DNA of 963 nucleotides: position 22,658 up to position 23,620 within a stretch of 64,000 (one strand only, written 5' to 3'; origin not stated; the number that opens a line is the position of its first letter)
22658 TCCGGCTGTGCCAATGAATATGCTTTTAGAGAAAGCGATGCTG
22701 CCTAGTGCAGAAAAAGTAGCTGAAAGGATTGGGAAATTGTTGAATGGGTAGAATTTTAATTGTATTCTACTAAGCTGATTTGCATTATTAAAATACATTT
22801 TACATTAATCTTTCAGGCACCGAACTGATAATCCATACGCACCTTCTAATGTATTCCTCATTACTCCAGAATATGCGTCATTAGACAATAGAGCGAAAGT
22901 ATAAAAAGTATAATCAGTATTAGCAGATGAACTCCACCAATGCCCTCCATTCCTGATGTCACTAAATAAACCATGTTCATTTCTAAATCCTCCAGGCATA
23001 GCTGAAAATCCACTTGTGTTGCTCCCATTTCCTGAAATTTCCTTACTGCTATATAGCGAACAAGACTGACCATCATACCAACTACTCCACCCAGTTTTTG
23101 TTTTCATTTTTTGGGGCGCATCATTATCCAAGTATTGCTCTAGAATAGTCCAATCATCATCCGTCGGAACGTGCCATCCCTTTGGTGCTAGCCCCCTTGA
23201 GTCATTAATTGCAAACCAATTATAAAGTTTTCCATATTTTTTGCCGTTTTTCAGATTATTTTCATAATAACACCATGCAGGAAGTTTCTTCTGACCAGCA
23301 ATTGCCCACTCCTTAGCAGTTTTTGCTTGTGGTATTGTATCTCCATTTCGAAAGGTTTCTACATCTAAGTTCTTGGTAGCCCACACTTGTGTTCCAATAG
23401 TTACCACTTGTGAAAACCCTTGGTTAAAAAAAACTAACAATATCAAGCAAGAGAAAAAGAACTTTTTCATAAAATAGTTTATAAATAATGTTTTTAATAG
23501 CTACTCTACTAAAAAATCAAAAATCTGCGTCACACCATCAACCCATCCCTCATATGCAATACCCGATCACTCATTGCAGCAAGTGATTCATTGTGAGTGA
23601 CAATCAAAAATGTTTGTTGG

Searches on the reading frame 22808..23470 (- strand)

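Call 53: search_protein_families(library=pfam, proteins=[window:22808-23470:-])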
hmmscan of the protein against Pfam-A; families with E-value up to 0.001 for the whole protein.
window:22808-23470:- (221 aa): 1 family
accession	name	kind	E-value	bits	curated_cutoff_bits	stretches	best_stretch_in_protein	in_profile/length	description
PF09603.15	Fib_succ_major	-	6.9e-43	147.5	33.9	1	23-220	1-187/187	Fibrobacter succinogenes major domain (Fib_succ_major)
